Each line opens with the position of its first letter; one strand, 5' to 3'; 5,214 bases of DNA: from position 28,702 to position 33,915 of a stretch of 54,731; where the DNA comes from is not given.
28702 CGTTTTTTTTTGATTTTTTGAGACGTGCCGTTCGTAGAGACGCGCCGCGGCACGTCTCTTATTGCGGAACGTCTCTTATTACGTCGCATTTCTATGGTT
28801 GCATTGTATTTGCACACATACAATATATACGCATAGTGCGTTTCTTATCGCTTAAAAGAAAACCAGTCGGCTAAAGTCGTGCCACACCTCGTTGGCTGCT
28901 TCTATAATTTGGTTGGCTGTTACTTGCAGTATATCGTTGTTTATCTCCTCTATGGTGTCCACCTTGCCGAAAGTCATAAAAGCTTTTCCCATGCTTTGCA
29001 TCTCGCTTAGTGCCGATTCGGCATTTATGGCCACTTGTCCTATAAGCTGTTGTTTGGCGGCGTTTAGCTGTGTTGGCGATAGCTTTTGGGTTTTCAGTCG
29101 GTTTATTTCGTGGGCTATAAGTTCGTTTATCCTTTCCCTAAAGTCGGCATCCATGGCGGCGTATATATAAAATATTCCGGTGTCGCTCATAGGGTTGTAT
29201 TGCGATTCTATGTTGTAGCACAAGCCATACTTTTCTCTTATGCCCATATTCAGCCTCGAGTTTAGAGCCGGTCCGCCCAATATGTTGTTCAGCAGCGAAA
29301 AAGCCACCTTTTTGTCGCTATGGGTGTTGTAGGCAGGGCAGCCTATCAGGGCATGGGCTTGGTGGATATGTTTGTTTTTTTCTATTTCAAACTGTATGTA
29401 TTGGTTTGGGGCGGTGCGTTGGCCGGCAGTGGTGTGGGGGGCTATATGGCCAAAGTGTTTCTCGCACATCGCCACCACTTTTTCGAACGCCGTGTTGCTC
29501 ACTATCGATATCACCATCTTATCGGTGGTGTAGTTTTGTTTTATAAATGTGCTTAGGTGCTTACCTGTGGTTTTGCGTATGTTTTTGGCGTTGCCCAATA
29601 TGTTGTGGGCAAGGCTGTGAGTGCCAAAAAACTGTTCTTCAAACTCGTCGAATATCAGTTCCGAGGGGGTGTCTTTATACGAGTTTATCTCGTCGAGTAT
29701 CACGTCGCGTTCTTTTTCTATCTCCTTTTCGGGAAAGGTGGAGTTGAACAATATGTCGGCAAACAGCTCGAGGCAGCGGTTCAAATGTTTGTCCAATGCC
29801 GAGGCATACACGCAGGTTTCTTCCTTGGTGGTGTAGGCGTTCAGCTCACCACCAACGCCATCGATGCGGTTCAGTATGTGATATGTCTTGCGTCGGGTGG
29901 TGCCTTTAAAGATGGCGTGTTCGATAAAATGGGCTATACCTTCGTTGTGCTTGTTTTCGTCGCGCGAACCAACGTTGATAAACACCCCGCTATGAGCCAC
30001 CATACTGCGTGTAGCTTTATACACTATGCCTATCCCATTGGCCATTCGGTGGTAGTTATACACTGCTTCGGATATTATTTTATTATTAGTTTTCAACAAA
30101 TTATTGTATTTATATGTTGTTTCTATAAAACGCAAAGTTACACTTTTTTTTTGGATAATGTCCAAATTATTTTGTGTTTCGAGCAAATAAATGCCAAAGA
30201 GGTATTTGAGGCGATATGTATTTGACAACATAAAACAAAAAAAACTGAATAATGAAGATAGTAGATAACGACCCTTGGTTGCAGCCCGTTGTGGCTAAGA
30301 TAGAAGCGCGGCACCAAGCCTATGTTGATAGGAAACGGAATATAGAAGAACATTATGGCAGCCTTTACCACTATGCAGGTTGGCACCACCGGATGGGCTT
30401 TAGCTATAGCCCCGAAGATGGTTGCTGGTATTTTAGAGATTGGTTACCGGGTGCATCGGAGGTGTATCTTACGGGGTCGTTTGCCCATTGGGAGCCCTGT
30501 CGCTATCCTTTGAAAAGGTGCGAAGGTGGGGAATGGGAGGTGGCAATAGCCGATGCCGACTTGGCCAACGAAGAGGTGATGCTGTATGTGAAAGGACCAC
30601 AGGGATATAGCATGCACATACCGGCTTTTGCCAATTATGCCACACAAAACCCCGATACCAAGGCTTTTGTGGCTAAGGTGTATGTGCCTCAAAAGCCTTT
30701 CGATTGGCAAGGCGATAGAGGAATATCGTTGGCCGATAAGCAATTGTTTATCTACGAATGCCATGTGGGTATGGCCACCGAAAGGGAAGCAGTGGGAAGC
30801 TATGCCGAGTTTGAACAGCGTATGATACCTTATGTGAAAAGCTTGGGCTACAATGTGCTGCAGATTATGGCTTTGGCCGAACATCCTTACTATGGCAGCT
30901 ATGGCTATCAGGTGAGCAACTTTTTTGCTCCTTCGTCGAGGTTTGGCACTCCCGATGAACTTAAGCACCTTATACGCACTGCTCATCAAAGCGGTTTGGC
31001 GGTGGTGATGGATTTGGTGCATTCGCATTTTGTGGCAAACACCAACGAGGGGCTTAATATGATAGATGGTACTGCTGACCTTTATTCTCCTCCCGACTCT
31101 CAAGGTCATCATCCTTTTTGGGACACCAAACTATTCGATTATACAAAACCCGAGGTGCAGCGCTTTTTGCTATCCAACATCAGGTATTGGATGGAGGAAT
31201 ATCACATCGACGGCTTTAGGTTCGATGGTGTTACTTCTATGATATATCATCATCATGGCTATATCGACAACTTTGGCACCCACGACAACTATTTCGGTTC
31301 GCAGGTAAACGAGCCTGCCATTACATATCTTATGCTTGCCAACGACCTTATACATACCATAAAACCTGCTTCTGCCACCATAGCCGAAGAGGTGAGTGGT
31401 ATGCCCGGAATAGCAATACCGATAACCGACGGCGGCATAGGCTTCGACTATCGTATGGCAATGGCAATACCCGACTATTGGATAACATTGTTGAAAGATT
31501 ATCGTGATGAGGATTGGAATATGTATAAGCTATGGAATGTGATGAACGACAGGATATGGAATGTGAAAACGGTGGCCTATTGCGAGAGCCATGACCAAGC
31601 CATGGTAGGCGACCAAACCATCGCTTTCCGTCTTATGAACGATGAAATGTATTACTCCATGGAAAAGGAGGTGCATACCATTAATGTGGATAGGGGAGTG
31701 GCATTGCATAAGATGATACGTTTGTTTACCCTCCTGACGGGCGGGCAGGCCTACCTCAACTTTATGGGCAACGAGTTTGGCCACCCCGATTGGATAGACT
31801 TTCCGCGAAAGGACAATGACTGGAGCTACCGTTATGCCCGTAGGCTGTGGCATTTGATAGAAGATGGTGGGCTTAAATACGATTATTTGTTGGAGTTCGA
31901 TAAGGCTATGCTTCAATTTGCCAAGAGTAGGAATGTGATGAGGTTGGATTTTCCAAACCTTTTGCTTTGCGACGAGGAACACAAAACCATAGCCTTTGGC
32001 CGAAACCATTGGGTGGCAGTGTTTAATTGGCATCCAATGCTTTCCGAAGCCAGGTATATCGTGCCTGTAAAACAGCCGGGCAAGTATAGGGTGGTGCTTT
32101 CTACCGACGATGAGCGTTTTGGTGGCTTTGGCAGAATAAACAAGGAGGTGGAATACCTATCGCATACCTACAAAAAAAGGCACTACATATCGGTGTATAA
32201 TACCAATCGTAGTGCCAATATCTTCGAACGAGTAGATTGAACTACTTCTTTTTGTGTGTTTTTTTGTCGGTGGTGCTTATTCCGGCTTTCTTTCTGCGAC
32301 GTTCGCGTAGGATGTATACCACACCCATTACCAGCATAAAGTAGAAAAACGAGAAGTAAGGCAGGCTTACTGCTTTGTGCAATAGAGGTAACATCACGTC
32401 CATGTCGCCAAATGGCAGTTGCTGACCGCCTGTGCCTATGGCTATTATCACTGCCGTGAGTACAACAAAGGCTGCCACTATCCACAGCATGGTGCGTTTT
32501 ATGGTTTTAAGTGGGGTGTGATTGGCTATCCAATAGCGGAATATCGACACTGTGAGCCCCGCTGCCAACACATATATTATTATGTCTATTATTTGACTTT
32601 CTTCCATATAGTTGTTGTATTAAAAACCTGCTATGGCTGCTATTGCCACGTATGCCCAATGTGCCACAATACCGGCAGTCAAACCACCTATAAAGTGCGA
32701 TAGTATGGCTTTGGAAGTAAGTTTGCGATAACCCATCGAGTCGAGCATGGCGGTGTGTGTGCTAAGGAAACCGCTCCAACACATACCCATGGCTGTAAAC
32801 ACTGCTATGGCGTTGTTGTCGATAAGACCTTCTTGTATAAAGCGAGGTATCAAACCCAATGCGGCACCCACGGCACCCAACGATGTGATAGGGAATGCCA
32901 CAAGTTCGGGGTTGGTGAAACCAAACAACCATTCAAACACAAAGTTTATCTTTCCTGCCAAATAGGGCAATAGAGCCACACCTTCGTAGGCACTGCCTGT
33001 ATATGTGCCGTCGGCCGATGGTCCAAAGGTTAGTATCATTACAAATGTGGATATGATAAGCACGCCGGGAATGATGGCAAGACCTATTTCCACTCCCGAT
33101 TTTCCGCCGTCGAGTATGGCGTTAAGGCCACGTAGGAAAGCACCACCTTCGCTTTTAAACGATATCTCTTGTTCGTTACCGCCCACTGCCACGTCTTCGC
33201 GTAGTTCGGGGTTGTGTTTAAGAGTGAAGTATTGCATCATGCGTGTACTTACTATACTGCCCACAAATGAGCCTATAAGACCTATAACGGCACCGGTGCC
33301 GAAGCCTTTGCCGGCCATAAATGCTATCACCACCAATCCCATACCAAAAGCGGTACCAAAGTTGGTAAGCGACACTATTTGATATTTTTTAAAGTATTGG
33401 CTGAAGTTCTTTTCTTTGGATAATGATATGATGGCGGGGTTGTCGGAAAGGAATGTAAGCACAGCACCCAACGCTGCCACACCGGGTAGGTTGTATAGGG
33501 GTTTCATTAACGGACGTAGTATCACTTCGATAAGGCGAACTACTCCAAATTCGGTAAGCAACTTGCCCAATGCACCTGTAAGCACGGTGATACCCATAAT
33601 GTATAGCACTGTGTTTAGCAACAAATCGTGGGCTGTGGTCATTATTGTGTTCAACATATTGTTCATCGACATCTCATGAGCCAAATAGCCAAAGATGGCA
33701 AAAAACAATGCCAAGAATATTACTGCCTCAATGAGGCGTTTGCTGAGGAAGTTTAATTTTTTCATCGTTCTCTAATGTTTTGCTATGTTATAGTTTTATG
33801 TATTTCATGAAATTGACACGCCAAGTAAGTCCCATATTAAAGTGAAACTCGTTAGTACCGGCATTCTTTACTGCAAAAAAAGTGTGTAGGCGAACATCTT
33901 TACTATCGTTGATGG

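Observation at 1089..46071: Dispersed family of helically phased 21-23 bp 'brick' arrays with short palindromic cores, shared between at least seven intergenic gaps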

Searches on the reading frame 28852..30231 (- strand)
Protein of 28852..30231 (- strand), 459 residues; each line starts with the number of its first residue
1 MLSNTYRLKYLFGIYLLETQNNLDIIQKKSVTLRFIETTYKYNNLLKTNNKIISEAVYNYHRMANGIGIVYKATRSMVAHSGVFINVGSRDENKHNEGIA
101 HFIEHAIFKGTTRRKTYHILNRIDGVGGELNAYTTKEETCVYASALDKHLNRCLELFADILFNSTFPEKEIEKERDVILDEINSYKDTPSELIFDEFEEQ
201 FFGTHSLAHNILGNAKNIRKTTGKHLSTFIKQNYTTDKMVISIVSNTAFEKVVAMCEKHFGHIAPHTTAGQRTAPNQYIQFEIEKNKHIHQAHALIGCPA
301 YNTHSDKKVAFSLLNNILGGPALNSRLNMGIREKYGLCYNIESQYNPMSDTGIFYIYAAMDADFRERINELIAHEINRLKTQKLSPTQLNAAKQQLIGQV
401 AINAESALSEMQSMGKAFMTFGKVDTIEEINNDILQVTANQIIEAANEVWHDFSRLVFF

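Call 19: search_protein_families(library=pfam, proteins=[window:28852-30231:-])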
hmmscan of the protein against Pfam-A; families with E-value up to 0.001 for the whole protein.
window:28852-30231:- (459 aa): 2 families
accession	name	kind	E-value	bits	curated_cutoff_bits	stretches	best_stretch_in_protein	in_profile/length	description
PF00675.25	Peptidase_M16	-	1.1e-36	126.5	22.3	1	75-213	9-147/149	Insulinase (Peptidase family M16)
PF05193.26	Peptidase_M16_C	-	8.3e-29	101.2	23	1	223-396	4-181/181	Peptidase M16 inactive domain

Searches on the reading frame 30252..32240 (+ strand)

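Call 50: search_protein_families(library=pfam, proteins=[window:30252-32240:+])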
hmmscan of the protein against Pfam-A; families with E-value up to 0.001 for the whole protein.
window:30252-32240:+ (662 aa): 3 families
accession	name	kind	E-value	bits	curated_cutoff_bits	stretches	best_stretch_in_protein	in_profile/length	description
PF00128.31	Alpha-amylase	-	3.6e-17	63.2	22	2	192-261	25-93/446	Alpha amylase, catalytic domain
PF02806.24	Alpha-amylase_C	-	1.2e-12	48.4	21.2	1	574-659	6-93/95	Alpha amylase, C-terminal all-beta domain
PF02922.24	CBM_48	-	1.1e-08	35.8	22.4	1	48-119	2-74/83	Carbohydrate-binding module 48 (Isoamylase N-terminal domain)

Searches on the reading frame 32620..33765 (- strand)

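Call 50: search_protein_families(library=pfam, proteins=[window:32620-33765:-])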
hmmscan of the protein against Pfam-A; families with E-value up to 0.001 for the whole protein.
window:32620-33765:- (381 aa): 1 family
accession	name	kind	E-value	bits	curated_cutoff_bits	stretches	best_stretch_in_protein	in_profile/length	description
PF07670.19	Gate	-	5.3e-08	33.7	29.6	1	54-153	2-103/104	Nucleoside recognition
